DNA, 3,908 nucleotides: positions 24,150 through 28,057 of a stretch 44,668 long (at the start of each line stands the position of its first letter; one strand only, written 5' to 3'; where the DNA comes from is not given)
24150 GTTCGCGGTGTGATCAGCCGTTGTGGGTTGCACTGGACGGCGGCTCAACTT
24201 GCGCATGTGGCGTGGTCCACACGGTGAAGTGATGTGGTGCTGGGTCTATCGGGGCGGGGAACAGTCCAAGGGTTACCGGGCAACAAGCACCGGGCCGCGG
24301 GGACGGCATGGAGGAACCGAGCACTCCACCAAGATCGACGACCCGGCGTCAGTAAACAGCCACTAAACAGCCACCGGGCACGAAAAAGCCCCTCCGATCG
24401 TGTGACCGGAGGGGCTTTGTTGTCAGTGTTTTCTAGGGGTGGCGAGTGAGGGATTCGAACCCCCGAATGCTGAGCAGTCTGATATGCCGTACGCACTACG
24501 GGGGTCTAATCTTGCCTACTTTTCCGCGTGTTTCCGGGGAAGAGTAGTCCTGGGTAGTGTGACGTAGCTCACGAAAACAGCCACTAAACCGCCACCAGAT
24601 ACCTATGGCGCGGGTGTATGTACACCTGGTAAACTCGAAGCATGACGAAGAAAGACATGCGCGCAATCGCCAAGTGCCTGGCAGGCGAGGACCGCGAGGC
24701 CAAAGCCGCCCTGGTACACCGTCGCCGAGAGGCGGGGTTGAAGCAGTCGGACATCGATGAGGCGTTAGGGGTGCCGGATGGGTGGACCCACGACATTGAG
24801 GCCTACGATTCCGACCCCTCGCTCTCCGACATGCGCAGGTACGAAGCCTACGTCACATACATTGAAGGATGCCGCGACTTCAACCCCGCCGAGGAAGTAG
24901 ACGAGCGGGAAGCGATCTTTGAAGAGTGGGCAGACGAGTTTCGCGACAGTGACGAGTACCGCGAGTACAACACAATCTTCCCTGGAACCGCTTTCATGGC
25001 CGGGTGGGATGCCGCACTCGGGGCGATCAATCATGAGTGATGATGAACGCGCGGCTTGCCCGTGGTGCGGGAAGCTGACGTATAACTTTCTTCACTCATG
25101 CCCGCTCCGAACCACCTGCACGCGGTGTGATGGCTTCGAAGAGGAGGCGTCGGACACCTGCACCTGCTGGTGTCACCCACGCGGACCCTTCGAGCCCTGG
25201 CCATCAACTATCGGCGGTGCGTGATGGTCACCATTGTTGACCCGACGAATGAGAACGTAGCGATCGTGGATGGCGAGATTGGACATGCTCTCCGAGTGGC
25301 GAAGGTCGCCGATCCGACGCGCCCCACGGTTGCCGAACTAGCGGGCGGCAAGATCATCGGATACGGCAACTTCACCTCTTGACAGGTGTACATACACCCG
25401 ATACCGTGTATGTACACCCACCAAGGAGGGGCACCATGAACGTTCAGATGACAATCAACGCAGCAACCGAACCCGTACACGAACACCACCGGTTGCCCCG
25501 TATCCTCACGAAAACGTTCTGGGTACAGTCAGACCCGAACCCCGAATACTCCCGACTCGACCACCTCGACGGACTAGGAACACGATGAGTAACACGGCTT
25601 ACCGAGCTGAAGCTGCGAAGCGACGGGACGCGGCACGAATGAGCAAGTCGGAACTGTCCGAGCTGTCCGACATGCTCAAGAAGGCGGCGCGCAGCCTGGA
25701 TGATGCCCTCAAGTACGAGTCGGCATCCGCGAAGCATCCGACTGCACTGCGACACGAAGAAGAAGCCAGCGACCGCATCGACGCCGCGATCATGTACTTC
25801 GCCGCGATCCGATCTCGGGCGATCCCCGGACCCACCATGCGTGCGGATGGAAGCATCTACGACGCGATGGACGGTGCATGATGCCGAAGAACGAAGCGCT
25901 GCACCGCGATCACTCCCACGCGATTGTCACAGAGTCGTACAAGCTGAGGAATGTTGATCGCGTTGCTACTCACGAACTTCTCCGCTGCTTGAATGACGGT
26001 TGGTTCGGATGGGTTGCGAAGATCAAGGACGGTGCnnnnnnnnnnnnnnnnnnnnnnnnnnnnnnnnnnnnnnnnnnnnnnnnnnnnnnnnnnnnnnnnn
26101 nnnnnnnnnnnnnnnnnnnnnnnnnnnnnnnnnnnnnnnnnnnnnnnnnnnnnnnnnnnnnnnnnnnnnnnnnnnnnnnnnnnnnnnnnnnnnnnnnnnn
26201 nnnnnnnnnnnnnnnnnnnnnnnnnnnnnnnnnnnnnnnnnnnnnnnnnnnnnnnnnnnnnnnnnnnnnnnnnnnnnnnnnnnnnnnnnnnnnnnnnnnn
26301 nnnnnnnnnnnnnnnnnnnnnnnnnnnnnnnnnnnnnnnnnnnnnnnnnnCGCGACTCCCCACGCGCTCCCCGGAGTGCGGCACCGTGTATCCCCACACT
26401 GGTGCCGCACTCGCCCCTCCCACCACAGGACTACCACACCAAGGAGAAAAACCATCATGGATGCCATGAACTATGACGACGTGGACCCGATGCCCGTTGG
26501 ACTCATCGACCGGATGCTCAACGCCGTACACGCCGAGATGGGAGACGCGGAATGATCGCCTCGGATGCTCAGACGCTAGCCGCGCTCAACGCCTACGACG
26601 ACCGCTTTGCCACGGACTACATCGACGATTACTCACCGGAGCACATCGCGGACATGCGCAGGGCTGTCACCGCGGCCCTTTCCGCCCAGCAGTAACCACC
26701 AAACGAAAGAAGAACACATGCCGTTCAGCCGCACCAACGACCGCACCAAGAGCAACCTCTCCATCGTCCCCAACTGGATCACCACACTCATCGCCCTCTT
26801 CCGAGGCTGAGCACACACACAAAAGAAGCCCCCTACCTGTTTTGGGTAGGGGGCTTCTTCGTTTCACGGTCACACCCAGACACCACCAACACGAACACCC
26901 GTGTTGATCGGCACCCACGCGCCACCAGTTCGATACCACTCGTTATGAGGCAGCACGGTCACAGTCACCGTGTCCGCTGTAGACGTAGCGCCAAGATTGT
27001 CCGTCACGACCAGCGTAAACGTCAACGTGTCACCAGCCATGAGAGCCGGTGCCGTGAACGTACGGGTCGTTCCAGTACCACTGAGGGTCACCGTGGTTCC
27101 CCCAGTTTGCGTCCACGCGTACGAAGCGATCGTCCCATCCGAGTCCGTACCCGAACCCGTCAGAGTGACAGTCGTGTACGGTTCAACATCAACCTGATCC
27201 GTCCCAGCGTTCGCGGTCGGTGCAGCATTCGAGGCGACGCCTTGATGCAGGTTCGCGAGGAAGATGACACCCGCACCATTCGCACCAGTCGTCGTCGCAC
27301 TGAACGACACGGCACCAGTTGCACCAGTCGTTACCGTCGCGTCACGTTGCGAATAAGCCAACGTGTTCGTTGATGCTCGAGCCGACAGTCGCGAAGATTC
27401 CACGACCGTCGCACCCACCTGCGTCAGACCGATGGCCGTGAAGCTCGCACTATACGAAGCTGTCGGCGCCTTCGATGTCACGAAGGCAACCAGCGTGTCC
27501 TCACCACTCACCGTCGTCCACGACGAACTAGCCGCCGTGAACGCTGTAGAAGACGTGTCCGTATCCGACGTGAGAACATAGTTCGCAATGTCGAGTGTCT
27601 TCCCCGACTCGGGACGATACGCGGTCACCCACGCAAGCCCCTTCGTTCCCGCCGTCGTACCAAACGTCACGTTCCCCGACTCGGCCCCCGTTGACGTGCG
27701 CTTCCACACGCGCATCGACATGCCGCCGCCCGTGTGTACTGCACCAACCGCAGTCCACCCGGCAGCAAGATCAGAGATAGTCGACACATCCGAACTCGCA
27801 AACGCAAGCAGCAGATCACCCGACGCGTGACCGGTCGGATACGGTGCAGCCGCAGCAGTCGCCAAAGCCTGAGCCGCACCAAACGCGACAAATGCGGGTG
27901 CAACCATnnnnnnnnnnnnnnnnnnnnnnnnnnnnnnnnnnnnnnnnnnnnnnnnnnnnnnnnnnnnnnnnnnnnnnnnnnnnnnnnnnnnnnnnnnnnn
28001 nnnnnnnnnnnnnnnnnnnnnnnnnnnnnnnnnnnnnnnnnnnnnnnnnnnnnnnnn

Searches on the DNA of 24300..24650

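Call 81: search_rna_families(source=window, start=24300, end=24650, threshold=evalue, max_evalue=1, show_alignments=1)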
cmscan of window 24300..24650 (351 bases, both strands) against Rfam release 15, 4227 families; matches with E-value up to 1: 5.
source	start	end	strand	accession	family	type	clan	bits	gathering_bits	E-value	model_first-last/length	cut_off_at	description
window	24440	24477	+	RF04351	Plastid-psbl-rps4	Cis-reg;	-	18.6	68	0.2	1-53/53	no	Plastid-psbl-rps4 3UTR RNA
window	24300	24429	+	RF02442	SpF66_sRNA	Gene; sRNA;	-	16.2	42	0.098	120-239/239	5'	Streptococcus sRNA SpF66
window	24328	24417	+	RF02236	asX2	Gene; sRNA;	-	15.9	70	1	1-87/87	no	Xanthomonas sRNA asX2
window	24385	24418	-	RF00729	mir-278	Gene; miRNA;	-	15.6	55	0.62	15-61/75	no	mir-278 microRNA precursor family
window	24448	24465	-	RF00023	tmRNA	Gene;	CL00001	8.8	47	0.13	346-363/374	no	transfer-messenger RNA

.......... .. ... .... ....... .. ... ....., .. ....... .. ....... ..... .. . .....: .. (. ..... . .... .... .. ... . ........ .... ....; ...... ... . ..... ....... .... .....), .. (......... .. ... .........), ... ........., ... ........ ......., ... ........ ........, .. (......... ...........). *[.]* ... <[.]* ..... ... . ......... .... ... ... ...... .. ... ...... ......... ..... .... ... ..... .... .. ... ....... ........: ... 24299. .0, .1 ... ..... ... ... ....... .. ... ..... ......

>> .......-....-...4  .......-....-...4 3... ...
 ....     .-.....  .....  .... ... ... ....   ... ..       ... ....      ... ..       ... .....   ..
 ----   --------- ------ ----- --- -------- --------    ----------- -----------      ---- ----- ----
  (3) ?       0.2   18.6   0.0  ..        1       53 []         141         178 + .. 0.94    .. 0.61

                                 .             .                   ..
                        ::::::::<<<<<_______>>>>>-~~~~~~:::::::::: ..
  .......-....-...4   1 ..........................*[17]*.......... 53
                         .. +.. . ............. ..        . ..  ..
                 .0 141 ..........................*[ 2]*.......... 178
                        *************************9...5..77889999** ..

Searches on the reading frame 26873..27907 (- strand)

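Call 77: search_protein_families(library=ncbifam, proteins=[window:26873-27907:-], max_evalue=0.01)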
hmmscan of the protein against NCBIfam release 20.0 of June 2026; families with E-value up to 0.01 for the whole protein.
window:26873-27907:- (345 aa): 3 families
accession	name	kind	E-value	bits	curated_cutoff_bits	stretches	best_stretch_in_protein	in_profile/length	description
NF038112.1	myxo_dep_M36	subfamily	6.3e-20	70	1500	1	227-322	1379-1473/1604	myxosortase-dependent M36 family metallopeptidase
NF038111.1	rhom_dep_M36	equivalog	2.6e-12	45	1700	1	226-320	1183-1279/1315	rhombosortase-dependent M36 family metallopeptidase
TIGR03000.1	plancto_dom_1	domain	0.00032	20.5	43.1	1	275-318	22-65/75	TIGR03000 domain-containing protein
